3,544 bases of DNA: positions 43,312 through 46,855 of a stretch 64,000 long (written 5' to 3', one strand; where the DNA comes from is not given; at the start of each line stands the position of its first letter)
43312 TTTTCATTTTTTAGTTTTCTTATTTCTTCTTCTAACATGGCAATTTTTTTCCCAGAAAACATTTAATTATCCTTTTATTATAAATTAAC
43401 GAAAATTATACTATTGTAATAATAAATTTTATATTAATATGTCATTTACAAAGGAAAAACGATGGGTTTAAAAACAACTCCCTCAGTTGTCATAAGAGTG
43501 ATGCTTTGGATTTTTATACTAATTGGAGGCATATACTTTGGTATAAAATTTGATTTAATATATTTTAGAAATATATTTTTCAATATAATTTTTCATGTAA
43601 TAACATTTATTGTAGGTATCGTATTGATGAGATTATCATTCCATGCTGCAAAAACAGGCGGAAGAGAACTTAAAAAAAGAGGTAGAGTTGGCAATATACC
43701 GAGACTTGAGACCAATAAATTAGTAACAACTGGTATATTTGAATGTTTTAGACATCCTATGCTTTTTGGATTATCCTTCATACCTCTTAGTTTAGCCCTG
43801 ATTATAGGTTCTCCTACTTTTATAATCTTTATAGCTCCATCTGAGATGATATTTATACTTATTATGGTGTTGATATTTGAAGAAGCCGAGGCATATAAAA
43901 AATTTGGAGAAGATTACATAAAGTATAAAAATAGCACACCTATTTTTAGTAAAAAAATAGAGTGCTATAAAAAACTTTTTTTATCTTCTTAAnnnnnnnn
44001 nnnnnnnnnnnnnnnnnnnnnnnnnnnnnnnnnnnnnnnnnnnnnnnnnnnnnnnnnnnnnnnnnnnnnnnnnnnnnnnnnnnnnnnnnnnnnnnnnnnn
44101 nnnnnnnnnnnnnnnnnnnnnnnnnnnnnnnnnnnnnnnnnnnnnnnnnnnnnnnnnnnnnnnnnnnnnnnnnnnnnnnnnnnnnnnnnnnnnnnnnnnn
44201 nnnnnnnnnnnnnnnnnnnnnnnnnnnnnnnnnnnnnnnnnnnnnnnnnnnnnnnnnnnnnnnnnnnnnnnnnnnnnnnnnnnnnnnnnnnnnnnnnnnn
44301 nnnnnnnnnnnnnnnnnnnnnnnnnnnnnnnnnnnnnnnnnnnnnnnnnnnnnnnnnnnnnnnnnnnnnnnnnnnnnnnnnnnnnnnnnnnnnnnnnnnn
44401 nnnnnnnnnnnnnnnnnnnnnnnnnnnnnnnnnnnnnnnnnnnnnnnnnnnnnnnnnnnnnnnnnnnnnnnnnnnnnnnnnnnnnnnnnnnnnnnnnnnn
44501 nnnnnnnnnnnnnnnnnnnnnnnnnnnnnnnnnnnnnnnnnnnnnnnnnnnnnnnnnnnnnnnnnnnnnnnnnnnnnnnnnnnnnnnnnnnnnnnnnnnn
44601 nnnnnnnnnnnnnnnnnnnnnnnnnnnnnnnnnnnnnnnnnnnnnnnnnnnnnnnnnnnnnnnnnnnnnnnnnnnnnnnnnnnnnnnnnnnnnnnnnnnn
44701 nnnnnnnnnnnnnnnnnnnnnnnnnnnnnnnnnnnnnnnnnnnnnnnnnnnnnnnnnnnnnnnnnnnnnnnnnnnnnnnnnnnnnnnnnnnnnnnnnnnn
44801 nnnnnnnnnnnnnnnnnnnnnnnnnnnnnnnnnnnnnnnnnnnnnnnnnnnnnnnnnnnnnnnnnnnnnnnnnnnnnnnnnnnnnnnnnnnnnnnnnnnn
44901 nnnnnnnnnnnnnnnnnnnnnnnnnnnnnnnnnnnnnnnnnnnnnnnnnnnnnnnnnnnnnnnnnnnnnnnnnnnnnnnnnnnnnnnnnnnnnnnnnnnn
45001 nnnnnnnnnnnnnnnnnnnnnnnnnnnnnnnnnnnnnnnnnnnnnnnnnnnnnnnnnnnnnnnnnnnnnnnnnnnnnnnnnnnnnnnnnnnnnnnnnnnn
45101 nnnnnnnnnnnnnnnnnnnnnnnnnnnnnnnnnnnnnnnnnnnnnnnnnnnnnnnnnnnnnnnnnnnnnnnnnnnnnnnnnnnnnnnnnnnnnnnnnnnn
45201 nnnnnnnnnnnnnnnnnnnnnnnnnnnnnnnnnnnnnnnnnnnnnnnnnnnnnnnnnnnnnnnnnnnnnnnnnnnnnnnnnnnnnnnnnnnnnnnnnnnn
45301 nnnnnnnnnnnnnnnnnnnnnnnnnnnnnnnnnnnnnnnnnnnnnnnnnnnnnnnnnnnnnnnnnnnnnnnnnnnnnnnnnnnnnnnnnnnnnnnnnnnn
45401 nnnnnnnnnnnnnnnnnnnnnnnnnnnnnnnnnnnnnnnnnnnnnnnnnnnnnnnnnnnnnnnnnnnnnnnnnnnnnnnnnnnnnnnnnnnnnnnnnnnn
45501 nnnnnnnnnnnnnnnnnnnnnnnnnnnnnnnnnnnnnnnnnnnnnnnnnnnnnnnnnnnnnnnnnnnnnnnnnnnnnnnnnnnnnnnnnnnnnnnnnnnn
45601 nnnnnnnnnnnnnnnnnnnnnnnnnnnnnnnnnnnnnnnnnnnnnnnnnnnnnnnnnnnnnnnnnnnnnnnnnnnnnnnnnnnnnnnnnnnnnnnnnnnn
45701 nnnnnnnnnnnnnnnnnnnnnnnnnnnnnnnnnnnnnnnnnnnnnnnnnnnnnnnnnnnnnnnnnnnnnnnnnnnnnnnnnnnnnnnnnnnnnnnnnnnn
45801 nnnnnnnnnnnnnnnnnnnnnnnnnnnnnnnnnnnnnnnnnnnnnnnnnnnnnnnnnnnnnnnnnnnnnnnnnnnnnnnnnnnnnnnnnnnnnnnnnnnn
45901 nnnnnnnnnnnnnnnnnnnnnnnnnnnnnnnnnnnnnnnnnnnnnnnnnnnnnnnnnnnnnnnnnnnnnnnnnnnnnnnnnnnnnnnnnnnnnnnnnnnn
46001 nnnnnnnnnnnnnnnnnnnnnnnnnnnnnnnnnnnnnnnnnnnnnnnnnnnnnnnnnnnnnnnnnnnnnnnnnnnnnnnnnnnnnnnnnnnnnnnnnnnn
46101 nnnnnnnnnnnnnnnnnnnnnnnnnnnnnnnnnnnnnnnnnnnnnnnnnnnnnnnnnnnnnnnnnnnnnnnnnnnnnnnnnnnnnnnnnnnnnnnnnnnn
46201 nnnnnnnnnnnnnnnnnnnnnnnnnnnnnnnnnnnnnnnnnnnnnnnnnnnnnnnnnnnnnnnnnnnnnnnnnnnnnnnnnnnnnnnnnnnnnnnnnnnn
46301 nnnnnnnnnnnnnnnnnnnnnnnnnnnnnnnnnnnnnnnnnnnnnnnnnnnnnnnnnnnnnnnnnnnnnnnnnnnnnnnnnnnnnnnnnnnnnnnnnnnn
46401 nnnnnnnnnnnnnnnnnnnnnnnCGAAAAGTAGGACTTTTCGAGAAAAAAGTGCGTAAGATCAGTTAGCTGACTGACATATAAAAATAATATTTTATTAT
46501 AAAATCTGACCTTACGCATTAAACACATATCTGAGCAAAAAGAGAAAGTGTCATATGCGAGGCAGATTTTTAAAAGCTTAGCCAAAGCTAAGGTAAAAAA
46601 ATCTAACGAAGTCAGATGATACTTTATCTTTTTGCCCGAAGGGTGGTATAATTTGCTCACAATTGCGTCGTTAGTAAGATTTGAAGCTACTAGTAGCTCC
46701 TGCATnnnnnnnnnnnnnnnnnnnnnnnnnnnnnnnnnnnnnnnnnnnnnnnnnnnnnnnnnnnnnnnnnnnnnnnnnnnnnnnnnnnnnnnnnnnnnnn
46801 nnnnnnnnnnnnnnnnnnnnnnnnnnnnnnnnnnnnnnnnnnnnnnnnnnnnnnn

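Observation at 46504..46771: Perfect 32-bp inverted repeat brackets a 204-nt insert with an internal extended -10 promoter 37 nt upstream of the cfa start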

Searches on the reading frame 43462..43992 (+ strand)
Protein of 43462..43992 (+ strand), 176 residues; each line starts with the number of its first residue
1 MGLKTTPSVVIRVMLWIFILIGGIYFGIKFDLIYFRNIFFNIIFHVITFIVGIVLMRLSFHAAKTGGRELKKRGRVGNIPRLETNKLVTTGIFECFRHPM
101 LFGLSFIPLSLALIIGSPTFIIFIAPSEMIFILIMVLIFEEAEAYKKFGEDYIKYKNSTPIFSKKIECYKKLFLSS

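Call 16: search_protein_families(library=pfam, proteins=[window:43462-43992:+])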
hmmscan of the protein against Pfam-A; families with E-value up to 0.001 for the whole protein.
window:43462-43992:+ (176 aa): 2 families
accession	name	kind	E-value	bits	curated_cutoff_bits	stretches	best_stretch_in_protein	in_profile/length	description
PF04191.18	PEMT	-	8.3e-10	39.5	25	1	48-149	2-103/105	Phospholipid methyltransferase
PF01222.22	ERG4_ERG24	-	0.0007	18.9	27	0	84-160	348-424/432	Ergosterol biosynthesis ERG4/ERG24 family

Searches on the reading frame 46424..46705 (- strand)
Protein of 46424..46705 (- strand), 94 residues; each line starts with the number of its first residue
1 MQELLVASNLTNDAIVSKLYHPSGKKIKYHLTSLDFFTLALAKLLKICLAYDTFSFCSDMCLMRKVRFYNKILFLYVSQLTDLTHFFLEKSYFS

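Call 74: search_protein_families(library=pfam, proteins=[window:46424-46705:-], max_evalue=1)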
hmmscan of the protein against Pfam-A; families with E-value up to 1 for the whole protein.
seq(94 aa): 0 families
